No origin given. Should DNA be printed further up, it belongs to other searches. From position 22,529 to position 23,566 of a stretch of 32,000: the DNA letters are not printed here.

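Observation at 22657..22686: AgrA/VirR-style LytTR operator sitting on the stop codon of an orphan LytTR gene and feeding a consensus promoter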

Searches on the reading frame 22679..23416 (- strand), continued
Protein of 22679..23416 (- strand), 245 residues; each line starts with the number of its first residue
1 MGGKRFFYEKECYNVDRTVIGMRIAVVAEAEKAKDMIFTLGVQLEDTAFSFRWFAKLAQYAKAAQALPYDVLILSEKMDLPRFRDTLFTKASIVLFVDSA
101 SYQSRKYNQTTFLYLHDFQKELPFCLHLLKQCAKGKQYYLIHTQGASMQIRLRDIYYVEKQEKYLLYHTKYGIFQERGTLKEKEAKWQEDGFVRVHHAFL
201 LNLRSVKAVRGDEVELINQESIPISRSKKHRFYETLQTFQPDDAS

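Call 36: find_encoding_contigs(protein=P0037, flank=3000, max_places=1)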
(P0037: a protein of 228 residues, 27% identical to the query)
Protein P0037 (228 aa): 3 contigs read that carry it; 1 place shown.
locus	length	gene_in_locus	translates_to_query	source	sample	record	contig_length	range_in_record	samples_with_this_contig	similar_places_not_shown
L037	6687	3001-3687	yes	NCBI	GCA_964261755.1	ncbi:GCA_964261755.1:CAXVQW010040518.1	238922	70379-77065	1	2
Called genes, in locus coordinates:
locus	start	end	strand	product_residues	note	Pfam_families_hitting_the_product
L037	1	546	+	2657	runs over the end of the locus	PF17963:Big_9 (faint), PF00801:PKD (faint), PF17210:SdrD_B, PF04234:CopC (faint), PF15418:DUF4625 (faint), PF18911:PKD_4 (faint), PF18981:InlK_D3 (faint), PF16403:Bact_surface_Ig-like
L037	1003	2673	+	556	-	PF00563:EAL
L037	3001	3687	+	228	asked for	PF04397:LytTR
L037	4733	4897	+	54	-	-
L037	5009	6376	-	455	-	PF01554:MatE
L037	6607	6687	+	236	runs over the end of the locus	PF02527:GidB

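Call 37: find_encoding_contigs(protein=P0065, flank=3000, max_places=1)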
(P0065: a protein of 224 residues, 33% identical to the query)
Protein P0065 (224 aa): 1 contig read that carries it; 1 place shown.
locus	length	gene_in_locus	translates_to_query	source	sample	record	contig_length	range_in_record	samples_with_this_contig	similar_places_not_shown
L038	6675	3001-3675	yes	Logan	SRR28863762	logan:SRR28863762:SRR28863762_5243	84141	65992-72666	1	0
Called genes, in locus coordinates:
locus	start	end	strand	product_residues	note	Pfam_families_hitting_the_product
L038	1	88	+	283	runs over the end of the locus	PF02645:DegV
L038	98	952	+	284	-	PF02645:DegV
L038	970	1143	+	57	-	-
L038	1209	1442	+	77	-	PF01228:Gly_radical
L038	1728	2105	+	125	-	PF01475:FUR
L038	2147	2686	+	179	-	PF02915:Rubrerythrin, PF21349:RUBY_RBDX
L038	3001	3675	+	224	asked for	PF04397:LytTR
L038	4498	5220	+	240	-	PF02527:GidB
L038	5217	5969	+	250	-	PF02195:ParB_N, PF17762:HTH_ParB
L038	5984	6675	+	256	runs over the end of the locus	PF00142:Fer4_NifH, PF01656:CbiA, PF02374:ArsA_ATPase, PF06564:CBP_BcsQ, PF09140:MipZ, PF10609:ParA, PF13614:AAA_31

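Call 38: find_encoding_contigs(protein=P0068, flank=3000, max_places=1)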
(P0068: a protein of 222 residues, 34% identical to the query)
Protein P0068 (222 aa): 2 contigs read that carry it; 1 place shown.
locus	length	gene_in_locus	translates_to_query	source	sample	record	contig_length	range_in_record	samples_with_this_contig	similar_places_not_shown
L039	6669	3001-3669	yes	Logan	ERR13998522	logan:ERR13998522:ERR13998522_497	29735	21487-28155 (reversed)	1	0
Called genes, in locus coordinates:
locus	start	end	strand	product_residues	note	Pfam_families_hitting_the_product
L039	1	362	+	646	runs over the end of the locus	?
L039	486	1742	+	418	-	PF01996:F420_ligase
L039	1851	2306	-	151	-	PF00210:Ferritin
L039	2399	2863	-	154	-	PF01243:PNPOx_N (weak), PF12900:Pyridox_ox_2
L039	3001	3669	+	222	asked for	PF04397:LytTR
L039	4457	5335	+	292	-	PF07883:Cupin_2, PF00165:HTH_AraC, PF12833:HTH_18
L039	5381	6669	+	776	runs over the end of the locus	PF00933:Glyco_hydro_3, PF01915:Glyco_hydro_3_C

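Call 39: find_encoding_contigs(protein=P0059, flank=3000, max_places=1)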
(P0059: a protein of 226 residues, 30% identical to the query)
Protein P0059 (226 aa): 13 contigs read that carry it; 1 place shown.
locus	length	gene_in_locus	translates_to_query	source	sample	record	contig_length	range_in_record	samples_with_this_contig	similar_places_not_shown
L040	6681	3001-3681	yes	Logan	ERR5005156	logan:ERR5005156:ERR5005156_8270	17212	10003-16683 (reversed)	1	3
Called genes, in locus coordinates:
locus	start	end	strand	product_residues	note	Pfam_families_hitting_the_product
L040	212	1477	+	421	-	PF00275:EPSP_synthase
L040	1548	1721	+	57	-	-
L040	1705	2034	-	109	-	PF12844:HTH_19, PF13560:HTH_31, PF01381:HTH_3, PF13443:HTH_26 (weak)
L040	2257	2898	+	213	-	PF13424:TPR_12 (faint), PF23914:TPR_CcmH_CycH, PF00515:TPR_1 (faint), PF13181:TPR_8 (faint), PF13432:TPR_16 (faint), PF13429:TPR_15 (weak), PF25063:ARM_TT21_C (weak), PF07719:TPR_2 (weak), +3 more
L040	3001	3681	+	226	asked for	PF04397:LytTR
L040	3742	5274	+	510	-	PF08797:HIRAN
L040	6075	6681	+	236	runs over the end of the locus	PF02527:GidB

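Call 61: predict_structure(alignment_id=A5)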
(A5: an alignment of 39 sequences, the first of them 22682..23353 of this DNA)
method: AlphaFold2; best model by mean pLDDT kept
length: 224 residues; sequences in the alignment: 39
mean_pLDDT: 90.4   pTM: 0.66
mean pLDDT of the five models: 90.4, 89.4, 89.1, 87.6, 86.8
residues with pLDDT >= 90: 143; 70-90: 75; 50-70: 4; < 50: 2
segments of 3 or more residues with pLDDT < 50: none
pLDDT, mean of each block of 10 residues (from residue 1): 95 95 92 95 91 90 82 88 80 89 88 80 86 96 96 96 94 98 95 97 97 87 45
secondary structure, 60 per line:
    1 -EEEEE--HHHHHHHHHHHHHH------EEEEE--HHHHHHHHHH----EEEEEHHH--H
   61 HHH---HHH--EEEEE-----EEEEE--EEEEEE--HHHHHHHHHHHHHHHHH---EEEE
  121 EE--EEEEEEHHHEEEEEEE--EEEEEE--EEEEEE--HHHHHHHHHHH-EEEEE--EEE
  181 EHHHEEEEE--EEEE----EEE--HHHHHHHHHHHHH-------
elements in order: E2-6 H9-22 E29-33 H36-45 E50-54 H60-63 E72-76 E82-86 E89-94 H97-113 E117-122 E125-130 E134-140 E143-148 E151-156 H159-169 E171-175 E178-181 E185-189 E192-195 E200-202 H205-217

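Call 65: fold_search(model_id=the predicted structure, library=pdb)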
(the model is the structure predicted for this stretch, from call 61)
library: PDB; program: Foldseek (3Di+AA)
matches with E <= 10: 1027; with E <= 0.001: 13
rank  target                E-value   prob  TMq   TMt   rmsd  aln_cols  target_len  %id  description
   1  4cbv_F                9.8e-12  1.00  0.43  0.38  12.3       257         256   16  X-ray structure of full-length ComE from Streptococcus pneumoniae. (released 2014-02-12)
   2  4cbv_D                3.4e-11  1.00  0.43  0.40  13.1       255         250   16  X-ray structure of full-length ComE from Streptococcus pneumoniae. (released 2014-02-12)
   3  4cbv_E                6.8e-11  1.00  0.38  0.35  11.0       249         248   16  X-ray structure of full-length ComE from Streptococcus pneumoniae. (released 2014-02-12)
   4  4cbv_A                7.3e-11  1.00  0.39  0.35  10.9       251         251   16  X-ray structure of full-length ComE from Streptococcus pneumoniae. (released 2014-02-12)
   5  4cbv_C                7.3e-11  1.00  0.38  0.35  11.6       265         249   15  X-ray structure of full-length ComE from Streptococcus pneumoniae. (released 2014-02-12)
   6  3d6w_B                1.5e-08  1.00  0.42  0.83   1.9       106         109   23  LytTr DNA-binding domain of putative methyl-accepting/DNA response regulator from Bacillus cereus. (released 2008-07-15)
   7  3d6w_A                2.2e-08  1.00  0.42  0.83   2.2       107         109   23  LytTr DNA-binding domain of putative methyl-accepting/DNA response regulator from Bacillus cereus. (released 2008-07-15)
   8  3bs1_A                3.7e-07  1.00  0.39  0.81   1.9        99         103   20  Structure of the Staphylococcus aureus AgrA LytTR Domain Bound to DNA Reveals a Beta Fold with a Novel Mode of Binding (released 2008-04-08)
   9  4xqn_A                4.4e-07  1.00  0.37  0.82   1.9        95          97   21  Crystal structure of AgrA LytTR domain in complex with promoters (released 2016-04-06)
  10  4xqj_A                6.5e-07  1.00  0.37  0.80   1.9        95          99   21  Crystal structure of AgrA LytTR domain in complex with promoters (released 2016-04-06)
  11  4xqj_D                7.8e-07  1.00  0.37  0.81   1.9        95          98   21  Crystal structure of AgrA LytTR domain in complex with promoters (released 2016-04-06)
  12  4g4k_B                1.3e-06  1.00  0.38  0.82   1.9        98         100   21  Structure of the Staphylococcus aureus AgrA LytTR Domain (released 2012-12-19)
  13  4g4k_A                2.0e-06  1.00  0.39  0.84   1.9        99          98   21  Structure of the Staphylococcus aureus AgrA LytTR Domain (released 2012-12-19)
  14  3fkq                  6.1e-03  1.00  0.34  0.23   4.8       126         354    9  Crystal structure of NtrC-like two-domain protein (RER070207001320) from Eubacterium rectale at 2.10 A resolution (released 2009-01-06)
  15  5xcj_B                1.6e-02  0.51  0.19  0.23  15.3       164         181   10  Crystal structure of Vps29 single mutant (D62A) from Entamoeba histolytica (released 2017-10-18)
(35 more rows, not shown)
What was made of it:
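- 22679..23353 (-): Regulator gene: LytTR DNA-binding domain with a pseudo-receiver N-terminal domain (224 aa; gene callers use an upstream ATG at 23416, giving 245 aa). AlphaFold pLDDT is 90; the best full-length match is ComE, and the C-terminal domain superposes on AgrA LytTR at 1.9 A (calls 61, 65).
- On LytTR-family transcription factor: The predicted C-terminal domain superposes on AgrA LytTR (3bs1, 4xqn, 4g4k) at rmsd 1.9 A with TM 0.80-0.84 (call 65).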

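Call 84: search_solved_structures(query=A5, max_evalue=0.01, show_alignments=2)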
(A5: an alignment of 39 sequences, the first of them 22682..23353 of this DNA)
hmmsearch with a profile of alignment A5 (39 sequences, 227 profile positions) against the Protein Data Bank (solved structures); distinct sequences matched with E-value up to 0.01: 1.
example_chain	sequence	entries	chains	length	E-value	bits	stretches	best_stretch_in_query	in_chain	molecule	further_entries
3d6w_A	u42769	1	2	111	7.2e-05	26.1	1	134-199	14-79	Methyl-accepting/DNA response regulator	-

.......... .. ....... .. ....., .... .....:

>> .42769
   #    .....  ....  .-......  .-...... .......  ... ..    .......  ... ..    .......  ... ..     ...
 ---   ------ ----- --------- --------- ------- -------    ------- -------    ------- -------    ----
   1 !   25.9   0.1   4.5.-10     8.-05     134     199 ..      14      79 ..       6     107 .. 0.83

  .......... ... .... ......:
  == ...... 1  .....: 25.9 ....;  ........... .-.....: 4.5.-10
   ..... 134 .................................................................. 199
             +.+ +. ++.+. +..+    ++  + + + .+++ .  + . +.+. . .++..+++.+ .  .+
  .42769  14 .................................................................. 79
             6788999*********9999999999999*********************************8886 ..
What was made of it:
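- On Two-component response regulator of the AgrA/VirR/ComE type: The N-terminal half matches no solved receiver by sequence (call 84).
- No sequence match of the N-terminal half to solved receivers (call 84).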

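Call 90: search_protein_representatives(alignment_id=A5)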
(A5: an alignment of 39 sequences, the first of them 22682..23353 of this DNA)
Query: 39 sequences, 227 profile positions. Proteins with E-value up to 0.001 (for the whole library): 25011; up to 1e-10: 3584; up to 1e-30: 33. The best 150 are listed.
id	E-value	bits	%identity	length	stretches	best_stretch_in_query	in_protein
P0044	1.5e-99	348.9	-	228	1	1-225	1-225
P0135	2.3e-84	299.3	-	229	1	1-226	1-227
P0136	1.9e-81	289.7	-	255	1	1-226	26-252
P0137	1.9e-74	266.8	-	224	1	1-223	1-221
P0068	4.5e-70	252.5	-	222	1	1-225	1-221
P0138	9.1e-70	251.5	-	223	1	1-220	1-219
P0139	1.6e-69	250.7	-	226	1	1-225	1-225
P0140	6.2e-68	245.5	-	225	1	1-225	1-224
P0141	8.0e-65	235.3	-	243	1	1-224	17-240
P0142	1.6e-64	234.3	-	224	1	1-225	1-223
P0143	1.1e-63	231.6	-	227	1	1-225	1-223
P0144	6.0e-63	229.2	-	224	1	1-226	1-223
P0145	6.7e-62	225.8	-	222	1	1-224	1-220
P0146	1.4e-61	224.7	-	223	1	1-223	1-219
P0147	1.5e-61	224.6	-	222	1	1-225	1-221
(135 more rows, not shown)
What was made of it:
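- Profile-level full-length alignment to canonical REC-LytTR proteins (call 90).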
